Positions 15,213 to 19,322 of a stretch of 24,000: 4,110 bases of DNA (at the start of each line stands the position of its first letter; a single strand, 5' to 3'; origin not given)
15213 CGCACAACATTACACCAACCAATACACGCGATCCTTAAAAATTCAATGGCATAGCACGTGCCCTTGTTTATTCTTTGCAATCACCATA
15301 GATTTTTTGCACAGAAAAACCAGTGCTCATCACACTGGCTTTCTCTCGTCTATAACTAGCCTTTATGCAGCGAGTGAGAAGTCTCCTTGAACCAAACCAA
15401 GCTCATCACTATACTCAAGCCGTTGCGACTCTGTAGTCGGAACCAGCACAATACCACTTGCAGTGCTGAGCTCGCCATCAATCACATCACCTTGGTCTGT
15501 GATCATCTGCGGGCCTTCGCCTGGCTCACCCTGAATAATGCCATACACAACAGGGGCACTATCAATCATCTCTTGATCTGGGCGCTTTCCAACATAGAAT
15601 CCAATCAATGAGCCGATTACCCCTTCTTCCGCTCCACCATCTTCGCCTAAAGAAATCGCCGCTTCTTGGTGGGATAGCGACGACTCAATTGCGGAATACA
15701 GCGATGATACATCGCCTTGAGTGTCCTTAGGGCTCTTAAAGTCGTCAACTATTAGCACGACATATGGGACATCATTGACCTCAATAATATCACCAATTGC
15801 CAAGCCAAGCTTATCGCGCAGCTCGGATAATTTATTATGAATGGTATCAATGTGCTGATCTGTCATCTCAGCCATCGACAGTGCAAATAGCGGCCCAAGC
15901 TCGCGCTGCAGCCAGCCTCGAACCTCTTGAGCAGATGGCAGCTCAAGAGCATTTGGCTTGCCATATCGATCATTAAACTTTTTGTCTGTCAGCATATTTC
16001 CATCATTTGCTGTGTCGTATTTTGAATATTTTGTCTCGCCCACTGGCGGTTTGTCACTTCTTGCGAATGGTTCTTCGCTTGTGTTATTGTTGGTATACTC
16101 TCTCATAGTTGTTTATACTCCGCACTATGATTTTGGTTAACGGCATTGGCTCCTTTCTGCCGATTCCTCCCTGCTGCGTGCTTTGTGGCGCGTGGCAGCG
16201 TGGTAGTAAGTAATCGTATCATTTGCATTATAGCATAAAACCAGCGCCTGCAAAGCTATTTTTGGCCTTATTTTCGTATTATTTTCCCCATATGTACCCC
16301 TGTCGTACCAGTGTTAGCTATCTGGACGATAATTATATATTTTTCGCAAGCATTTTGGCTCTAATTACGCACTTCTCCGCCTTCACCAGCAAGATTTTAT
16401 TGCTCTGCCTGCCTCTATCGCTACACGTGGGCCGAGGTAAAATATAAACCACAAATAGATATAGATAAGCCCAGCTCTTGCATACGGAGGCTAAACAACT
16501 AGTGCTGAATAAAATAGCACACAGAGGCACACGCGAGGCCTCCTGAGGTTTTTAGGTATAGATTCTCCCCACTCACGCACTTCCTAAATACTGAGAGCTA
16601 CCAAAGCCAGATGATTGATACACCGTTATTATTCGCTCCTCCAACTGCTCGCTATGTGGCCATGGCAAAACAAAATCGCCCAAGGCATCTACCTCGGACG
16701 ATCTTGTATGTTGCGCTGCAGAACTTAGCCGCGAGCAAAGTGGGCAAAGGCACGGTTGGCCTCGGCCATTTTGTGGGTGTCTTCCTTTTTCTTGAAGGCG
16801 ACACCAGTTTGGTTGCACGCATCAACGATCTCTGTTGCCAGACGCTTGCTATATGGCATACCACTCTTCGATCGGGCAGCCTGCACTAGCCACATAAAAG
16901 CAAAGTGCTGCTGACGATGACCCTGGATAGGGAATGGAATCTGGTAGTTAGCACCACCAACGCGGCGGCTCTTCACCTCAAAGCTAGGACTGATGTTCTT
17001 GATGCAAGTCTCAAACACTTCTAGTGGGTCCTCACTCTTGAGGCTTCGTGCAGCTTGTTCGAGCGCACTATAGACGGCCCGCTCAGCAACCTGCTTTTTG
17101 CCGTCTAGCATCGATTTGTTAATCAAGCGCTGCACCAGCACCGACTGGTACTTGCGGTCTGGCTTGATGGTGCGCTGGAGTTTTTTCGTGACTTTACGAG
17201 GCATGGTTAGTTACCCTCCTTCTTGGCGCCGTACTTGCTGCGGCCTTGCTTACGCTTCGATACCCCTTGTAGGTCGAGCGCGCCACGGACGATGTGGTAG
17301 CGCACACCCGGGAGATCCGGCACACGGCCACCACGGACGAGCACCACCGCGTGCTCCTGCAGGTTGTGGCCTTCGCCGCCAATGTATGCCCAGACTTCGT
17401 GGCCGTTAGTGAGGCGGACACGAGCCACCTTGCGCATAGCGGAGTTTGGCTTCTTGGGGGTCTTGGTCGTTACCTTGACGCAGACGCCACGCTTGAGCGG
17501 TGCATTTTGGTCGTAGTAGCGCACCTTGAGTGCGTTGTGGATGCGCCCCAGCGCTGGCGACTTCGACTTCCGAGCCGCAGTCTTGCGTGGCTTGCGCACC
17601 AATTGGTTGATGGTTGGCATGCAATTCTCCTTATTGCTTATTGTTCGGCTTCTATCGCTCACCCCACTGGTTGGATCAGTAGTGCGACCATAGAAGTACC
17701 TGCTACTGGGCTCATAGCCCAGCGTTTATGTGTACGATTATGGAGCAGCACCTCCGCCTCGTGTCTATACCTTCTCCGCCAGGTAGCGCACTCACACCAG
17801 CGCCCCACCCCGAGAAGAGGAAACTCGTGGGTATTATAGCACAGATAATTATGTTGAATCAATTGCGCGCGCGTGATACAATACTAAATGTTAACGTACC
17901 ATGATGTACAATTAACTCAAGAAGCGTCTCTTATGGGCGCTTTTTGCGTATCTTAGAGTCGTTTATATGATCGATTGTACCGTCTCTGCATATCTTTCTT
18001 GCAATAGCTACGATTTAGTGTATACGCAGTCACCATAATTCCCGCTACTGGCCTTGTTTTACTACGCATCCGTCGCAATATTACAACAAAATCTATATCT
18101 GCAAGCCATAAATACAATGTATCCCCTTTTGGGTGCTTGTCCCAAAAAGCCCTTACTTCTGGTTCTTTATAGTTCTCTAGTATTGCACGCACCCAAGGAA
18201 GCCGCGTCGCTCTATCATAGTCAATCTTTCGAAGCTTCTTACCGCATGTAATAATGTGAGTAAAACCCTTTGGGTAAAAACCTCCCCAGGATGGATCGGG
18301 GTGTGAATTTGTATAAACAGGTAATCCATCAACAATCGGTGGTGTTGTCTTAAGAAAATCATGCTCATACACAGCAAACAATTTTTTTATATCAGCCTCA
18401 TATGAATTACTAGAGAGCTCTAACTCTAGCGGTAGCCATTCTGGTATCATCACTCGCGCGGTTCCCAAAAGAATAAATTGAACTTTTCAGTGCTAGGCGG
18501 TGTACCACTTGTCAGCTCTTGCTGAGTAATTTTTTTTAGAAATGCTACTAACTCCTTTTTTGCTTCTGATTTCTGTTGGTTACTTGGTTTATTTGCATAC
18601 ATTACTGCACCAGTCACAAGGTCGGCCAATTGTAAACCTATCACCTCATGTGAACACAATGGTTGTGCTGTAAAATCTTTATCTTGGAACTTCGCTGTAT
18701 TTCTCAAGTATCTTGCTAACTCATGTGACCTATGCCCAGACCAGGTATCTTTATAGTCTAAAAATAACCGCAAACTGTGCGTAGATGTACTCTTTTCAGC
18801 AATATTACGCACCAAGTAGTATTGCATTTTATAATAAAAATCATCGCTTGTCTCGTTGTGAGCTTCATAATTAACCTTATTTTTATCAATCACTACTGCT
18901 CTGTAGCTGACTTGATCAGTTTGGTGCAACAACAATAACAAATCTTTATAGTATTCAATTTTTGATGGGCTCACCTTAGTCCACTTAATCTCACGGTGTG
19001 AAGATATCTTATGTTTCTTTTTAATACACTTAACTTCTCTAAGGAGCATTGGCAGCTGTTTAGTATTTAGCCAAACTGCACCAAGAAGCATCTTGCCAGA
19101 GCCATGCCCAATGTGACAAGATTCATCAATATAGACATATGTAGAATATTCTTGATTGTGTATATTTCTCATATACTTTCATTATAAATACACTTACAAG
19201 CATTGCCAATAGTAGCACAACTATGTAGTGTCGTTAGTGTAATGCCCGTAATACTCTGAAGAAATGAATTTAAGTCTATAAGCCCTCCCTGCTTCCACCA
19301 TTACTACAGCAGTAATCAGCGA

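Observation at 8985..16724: A 7.7-kb block that is about 70% non-coding splits conserved ribosomal-protein operons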

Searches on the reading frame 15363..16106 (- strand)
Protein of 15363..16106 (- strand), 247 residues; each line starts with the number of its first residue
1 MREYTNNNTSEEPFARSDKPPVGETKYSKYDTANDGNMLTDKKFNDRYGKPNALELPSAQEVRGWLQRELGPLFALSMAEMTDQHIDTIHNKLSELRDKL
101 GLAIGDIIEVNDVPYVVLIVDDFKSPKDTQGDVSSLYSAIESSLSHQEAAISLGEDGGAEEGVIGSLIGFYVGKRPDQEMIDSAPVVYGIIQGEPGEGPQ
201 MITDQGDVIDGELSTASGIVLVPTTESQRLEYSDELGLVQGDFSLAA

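Call 7: search_protein_families(library=pfam, proteins=[window:15363-16106:-])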
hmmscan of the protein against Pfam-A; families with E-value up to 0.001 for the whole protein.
window:15363-16106:- (247 aa): 0 families

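Call 61: search_protein_families(library=phrogs, max_evalue=1, proteins=[window:15363-16106:-])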
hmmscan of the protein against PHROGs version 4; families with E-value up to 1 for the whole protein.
window:15363-16106:- (247 aa): 1 family
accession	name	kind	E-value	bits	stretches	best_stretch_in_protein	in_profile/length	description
phrog_1123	-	unknown function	0.4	11.5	0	59-99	33-73/112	-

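Call 70: find_homologous_proteins(query=window:15363-16106:-, max_evalue=0.001)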
Query window:15363-16106:- (247 aa): 25 proteins with E <= 0.001 among 650 candidates.
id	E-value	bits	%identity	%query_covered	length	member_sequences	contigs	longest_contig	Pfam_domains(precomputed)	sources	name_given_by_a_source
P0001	6.9e-146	502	92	100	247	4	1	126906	-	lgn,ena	-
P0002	2.0e-144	497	94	100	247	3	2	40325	-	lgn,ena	-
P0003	1.1e-143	495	93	100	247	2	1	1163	-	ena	-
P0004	2.4e-143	494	91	100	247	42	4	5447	-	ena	-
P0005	8.3e-143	492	92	100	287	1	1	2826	-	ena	-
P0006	4.8e-141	486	91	100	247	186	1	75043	-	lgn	-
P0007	2.1e-139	481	88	100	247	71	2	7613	-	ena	-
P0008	2.3e-139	481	90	100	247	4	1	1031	-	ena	-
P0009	3.8e-139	480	91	100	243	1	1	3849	-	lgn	-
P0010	6.5e-139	479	92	100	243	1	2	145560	-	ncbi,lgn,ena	-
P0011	1.1e-138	479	89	100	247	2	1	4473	-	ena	-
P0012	8.0e-138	476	91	100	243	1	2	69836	-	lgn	-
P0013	9.4e-138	476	89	100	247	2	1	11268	-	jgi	-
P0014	1.1e-137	475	91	100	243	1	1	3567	-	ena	-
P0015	8.1e-137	473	87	100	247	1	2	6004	-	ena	-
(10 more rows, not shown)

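Call 89: search_protein_families(library=padloc, max_evalue=0.01, proteins=[window:15363-16106:-])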
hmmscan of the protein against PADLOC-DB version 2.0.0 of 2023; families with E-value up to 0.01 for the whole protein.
window:15363-16106:- (247 aa): 0 families
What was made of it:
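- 15363..16106 (-): Orphan ORF, 247 aa. A real, genus-restricted, hypervariable gene. No Pfam, PHROG or PADLOC match (calls 7, 61, 89).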

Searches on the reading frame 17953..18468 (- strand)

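Call 7: search_protein_families(library=pfam, proteins=[window:17953-18468:-])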
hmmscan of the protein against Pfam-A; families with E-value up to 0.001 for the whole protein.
window:17953-18468:- (171 aa): 0 families

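Call 61: search_protein_families(library=phrogs, max_evalue=1, proteins=[window:17953-18468:-])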
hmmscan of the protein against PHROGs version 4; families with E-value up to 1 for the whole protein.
window:17953-18468:- (171 aa): 1 family
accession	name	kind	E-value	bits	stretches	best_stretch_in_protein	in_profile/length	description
phrog_16230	-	DNA, RNA and nucleotide metabolism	2.1e-05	25.8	1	21-138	12-127/154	replication protein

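Call 89: search_protein_families(library=padloc, max_evalue=0.01, proteins=[window:17953-18468:-])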
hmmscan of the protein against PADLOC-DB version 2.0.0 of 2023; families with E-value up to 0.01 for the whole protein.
window:17953-18468:- (171 aa): 11 families
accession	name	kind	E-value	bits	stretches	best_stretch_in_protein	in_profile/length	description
PDLC04360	PDC-M04B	-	3.8e-28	96.5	1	16-167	6-154/166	-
PDLC04364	PDC-M04B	-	1.4e-21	75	1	18-165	13-159/164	-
PDLC04357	PDC-M04B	-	3.1e-17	61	1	10-168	4-157/162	-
PDLC04356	PDC-M04B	-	3.3e-17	60.8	1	7-168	1-169/176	-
PDLC04355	PDC-M04B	-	1.6e-14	52.4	1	10-167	4-162/167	-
PDLC04365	PDC-M04B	-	2.2e-13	48.6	1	24-160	23-171/176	-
PDLC04358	PDC-M04B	-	1.3e-11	42.9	1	16-168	13-163/167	-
PDLC04367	PDC-M04B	-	9.1e-10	36.8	1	22-169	16-166/173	-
PDLC04366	PDC-M04B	-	3.7e-07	28.3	1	17-166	14-155/166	-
PDLC04362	PDC-M04B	-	2.5e-06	25.4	1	76-168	102-200/206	-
PDLC04359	PDC-M04B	-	6.7e-06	24.4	1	77-159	55-136/151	-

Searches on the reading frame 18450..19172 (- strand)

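Call 7: search_protein_families(library=pfam, proteins=[window:18450-19172:-])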
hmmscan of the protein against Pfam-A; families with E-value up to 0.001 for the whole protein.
window:18450-19172:- (240 aa): 1 family
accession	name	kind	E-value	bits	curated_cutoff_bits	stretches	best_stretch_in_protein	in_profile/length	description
PF12686.12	DUF3800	-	4.2e-11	44.2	21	1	12-192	1-148/149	Protein of unknown function (DUF3800)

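Call 89: search_protein_families(library=padloc, max_evalue=0.01, proteins=[window:18450-19172:-])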
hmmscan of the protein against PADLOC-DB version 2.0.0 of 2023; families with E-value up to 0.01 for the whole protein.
window:18450-19172:- (240 aa): 2 families
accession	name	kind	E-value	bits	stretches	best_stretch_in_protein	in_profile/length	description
PDLC04353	PDC-M04A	-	6.3e-65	216.8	1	12-239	6-229/232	-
PDLC04354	PDC-M04A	-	1e-37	127.9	1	50-234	1-181/190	-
